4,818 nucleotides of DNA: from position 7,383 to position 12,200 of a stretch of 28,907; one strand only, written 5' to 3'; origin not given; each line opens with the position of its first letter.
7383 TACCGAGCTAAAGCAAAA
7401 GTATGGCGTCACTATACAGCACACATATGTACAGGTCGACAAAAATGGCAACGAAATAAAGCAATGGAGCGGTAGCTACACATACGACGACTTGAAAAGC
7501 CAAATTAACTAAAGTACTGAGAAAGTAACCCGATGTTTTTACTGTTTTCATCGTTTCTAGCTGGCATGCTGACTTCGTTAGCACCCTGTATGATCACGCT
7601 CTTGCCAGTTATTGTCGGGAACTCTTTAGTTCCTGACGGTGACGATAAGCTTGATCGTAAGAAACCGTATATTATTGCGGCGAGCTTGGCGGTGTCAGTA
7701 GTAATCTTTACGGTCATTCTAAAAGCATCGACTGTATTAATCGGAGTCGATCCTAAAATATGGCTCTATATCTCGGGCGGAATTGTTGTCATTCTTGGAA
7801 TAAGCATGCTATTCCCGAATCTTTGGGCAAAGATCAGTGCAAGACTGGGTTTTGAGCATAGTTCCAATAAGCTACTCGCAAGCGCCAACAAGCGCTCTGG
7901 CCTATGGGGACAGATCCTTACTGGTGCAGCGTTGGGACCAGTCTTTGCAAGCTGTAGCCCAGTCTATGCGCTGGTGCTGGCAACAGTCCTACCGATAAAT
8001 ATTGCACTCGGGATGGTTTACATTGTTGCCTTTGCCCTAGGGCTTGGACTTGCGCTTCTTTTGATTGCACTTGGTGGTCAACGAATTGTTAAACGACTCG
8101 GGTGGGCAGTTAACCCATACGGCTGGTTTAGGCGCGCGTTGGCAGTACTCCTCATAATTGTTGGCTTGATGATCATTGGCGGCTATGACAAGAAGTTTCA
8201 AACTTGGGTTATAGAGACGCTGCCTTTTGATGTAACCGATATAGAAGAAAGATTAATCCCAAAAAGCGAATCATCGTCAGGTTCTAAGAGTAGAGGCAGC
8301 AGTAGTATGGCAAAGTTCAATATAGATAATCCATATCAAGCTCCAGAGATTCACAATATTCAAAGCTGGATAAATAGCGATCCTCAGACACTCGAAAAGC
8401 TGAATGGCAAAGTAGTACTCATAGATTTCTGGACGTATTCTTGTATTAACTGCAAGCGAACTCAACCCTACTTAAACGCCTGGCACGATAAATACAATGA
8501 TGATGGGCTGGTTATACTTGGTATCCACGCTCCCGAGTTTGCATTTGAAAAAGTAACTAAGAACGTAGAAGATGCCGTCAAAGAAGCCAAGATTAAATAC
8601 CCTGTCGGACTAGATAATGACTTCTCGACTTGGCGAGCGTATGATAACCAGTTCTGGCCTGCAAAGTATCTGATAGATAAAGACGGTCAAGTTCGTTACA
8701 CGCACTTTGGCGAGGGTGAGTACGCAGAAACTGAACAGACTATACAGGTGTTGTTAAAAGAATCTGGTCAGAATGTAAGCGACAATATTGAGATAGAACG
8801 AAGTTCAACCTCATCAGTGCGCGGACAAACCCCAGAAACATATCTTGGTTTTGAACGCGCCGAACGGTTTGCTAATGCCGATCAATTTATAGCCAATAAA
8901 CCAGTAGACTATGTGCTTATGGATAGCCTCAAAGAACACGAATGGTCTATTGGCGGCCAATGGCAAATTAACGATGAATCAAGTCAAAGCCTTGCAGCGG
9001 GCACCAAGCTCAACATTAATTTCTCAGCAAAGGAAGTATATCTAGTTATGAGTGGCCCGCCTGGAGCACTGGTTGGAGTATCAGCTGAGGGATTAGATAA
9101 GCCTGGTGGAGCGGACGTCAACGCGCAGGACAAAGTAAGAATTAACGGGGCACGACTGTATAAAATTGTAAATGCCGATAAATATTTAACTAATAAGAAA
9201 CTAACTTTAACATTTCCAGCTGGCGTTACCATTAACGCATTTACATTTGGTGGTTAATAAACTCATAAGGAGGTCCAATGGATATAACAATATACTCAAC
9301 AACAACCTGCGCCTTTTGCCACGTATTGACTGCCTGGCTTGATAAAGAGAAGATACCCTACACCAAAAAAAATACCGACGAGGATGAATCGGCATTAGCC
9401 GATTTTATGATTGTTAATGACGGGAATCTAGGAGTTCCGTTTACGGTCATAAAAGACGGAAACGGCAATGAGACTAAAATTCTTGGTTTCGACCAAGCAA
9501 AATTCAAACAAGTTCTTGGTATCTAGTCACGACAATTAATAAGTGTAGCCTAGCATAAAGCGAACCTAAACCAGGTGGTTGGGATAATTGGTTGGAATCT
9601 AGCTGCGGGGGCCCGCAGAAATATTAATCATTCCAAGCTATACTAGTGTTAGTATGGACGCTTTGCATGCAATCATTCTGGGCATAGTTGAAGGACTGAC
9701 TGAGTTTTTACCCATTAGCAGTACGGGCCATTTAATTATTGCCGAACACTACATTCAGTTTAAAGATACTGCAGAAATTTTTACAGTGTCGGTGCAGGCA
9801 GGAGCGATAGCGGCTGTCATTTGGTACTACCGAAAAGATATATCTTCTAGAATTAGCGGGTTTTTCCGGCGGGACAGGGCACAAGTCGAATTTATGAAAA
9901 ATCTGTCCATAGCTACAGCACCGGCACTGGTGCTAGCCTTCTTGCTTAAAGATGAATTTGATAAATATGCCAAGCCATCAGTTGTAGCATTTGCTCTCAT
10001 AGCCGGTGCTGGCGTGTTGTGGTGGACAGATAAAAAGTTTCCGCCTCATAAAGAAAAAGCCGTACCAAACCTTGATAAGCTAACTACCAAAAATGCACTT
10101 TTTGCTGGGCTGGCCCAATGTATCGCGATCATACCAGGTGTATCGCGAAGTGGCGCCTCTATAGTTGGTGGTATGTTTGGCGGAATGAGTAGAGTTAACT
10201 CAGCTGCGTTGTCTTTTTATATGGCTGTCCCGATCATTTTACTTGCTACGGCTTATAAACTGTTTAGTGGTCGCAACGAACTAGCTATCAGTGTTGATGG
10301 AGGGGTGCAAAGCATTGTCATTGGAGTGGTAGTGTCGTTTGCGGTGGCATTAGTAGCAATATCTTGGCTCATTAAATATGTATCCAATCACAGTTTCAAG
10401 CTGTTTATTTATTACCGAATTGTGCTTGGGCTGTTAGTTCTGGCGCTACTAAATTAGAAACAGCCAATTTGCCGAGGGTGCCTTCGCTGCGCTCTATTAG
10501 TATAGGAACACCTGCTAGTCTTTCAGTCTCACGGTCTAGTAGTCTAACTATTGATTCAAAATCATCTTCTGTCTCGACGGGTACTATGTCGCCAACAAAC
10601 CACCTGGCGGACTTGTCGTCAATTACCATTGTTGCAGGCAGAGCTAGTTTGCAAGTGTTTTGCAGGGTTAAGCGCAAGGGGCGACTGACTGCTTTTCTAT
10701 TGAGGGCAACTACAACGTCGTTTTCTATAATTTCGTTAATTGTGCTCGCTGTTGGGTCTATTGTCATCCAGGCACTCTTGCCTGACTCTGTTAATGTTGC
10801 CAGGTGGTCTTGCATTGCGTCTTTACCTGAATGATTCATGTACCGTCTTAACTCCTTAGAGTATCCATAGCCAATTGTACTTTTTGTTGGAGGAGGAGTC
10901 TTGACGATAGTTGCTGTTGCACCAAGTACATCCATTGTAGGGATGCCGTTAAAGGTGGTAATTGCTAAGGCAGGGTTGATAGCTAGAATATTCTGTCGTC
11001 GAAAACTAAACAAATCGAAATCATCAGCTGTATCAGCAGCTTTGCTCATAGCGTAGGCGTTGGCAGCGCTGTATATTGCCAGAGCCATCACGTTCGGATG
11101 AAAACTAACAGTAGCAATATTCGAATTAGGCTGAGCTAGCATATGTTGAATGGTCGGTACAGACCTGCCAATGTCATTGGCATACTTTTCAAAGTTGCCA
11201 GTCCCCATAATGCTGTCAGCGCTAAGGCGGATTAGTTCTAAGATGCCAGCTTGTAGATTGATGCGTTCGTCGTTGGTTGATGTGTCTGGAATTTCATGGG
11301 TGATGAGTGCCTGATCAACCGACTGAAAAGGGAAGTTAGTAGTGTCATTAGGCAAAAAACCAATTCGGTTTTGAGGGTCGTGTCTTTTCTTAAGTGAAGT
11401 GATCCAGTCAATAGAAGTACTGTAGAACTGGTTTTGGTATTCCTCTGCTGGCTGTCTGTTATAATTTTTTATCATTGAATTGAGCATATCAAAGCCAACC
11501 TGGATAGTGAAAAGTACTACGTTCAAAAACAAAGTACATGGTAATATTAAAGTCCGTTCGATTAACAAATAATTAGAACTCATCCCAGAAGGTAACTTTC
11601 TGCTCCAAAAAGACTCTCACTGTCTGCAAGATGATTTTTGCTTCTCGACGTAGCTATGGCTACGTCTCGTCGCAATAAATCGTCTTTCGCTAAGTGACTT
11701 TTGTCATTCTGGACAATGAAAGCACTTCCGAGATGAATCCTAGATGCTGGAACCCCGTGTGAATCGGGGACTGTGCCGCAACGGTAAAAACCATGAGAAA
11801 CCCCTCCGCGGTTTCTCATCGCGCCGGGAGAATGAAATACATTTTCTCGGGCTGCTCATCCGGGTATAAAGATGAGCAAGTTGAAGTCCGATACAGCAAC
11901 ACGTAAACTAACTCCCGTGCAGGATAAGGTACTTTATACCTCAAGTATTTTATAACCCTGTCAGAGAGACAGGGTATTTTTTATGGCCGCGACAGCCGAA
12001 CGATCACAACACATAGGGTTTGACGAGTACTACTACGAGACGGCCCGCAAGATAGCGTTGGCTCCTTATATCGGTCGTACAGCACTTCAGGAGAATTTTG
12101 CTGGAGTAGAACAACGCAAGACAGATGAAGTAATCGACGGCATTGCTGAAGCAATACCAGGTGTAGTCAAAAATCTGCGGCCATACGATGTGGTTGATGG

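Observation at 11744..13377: Variant cobalamin riboswitch with a complete OFF-type expression platform controlling an unknown zinc-ribbon protein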

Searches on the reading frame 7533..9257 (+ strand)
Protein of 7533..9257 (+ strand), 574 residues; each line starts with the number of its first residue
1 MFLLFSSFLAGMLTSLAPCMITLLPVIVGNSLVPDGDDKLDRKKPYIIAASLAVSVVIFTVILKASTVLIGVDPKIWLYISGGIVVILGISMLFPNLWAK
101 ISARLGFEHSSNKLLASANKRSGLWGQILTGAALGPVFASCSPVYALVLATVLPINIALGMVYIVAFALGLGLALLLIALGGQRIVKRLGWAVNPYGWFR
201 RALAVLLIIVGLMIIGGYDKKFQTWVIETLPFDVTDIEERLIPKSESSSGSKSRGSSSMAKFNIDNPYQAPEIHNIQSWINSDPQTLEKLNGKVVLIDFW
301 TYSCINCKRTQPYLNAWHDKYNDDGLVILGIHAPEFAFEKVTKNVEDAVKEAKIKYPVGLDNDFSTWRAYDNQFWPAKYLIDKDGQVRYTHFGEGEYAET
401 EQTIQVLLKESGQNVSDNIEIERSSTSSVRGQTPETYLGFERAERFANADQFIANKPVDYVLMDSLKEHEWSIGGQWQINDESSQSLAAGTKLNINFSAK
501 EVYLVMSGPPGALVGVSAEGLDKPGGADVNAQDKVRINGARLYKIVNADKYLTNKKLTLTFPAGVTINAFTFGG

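Call 8: search_protein_families(library=pfam, proteins=[window:7533-9257:+], max_evalue=0.01)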
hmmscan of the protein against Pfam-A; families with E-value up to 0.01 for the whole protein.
window:7533-9257:+ (574 aa): 8 families
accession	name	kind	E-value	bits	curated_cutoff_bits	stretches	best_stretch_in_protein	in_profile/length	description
PF17991.7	Thioredoxin_10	-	7.2e-32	111.3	27.1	1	433-573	1-142/142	Thioredoxin like C-terminal domain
PF00578.27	AhpC-TSA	-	3.4e-12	46.8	26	1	284-389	17-123/124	AhpC/TSA family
PF08534.16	Redoxin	-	1.4e-11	44.8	26.6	1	284-396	20-137/148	Redoxin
PF13905.12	Thioredoxin_8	-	1.4e-10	41.8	27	1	292-387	1-94/94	Thioredoxin-like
PF02683.22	DsbD_TM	-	4.3e-09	36.4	27.1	1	3-214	4-214/219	Cytochrome C biogenesis protein transmembrane domain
PF13386.12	DsbD_2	-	1.9e-05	25.1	24.9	1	75-212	71-198/199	Cytochrome C biogenesis protein transmembrane region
PF00255.25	GSHPx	-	0.00039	20.4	27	1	280-350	9-76/108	Glutathione peroxidase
PF00085.26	Thioredoxin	-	0.0029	18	23.5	1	291-330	17-55/103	Thioredoxin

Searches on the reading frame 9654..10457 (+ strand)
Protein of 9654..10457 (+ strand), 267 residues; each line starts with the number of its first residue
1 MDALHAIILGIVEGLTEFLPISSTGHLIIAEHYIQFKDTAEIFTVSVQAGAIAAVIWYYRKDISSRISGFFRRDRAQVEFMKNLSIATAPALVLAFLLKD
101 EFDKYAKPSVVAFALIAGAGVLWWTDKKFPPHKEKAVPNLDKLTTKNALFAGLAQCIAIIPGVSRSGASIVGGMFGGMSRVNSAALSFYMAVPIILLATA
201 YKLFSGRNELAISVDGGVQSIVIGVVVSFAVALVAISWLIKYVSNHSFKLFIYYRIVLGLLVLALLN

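Call 8: search_protein_families(library=pfam, proteins=[window:9654-10457:+], max_evalue=0.01)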
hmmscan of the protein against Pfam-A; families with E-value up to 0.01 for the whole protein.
window:9654-10457:+ (267 aa): 1 family
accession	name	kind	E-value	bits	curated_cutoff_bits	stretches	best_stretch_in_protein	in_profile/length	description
PF02673.24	BacA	-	1.6e-78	264.4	33.4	1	6-261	1-257/257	Bacitracin resistance protein BacA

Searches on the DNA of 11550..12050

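Call 4: search_rna_families(source=window, start=11550, end=12050, threshold=evalue, max_evalue=10, show_alignments=4)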
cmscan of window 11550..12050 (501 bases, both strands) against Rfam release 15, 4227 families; matches with E-value up to 10: 4.
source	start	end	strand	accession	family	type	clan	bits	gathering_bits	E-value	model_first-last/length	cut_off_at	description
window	11750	11831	+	RF00174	Cobalamin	Cis-reg; riboswitch;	CL00101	28.7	31.5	1.6e-05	48-166/189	no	Cobalamin riboswitch aptamer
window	11925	11982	+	RF00057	RyhB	Gene; sRNA;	-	20.9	55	0.19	1-67/67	no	RyhB RNA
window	11630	11685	+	RF03783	mir-4854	Gene; miRNA;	-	17.6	100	2.2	1-89/89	no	mir-4854 microRNA precursor family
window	11711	11764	+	RF01128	sR43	Gene; snRNA; snoRNA; CD-box;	-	10.5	45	4.8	1-56/56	no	Small nucleolar RNA sR42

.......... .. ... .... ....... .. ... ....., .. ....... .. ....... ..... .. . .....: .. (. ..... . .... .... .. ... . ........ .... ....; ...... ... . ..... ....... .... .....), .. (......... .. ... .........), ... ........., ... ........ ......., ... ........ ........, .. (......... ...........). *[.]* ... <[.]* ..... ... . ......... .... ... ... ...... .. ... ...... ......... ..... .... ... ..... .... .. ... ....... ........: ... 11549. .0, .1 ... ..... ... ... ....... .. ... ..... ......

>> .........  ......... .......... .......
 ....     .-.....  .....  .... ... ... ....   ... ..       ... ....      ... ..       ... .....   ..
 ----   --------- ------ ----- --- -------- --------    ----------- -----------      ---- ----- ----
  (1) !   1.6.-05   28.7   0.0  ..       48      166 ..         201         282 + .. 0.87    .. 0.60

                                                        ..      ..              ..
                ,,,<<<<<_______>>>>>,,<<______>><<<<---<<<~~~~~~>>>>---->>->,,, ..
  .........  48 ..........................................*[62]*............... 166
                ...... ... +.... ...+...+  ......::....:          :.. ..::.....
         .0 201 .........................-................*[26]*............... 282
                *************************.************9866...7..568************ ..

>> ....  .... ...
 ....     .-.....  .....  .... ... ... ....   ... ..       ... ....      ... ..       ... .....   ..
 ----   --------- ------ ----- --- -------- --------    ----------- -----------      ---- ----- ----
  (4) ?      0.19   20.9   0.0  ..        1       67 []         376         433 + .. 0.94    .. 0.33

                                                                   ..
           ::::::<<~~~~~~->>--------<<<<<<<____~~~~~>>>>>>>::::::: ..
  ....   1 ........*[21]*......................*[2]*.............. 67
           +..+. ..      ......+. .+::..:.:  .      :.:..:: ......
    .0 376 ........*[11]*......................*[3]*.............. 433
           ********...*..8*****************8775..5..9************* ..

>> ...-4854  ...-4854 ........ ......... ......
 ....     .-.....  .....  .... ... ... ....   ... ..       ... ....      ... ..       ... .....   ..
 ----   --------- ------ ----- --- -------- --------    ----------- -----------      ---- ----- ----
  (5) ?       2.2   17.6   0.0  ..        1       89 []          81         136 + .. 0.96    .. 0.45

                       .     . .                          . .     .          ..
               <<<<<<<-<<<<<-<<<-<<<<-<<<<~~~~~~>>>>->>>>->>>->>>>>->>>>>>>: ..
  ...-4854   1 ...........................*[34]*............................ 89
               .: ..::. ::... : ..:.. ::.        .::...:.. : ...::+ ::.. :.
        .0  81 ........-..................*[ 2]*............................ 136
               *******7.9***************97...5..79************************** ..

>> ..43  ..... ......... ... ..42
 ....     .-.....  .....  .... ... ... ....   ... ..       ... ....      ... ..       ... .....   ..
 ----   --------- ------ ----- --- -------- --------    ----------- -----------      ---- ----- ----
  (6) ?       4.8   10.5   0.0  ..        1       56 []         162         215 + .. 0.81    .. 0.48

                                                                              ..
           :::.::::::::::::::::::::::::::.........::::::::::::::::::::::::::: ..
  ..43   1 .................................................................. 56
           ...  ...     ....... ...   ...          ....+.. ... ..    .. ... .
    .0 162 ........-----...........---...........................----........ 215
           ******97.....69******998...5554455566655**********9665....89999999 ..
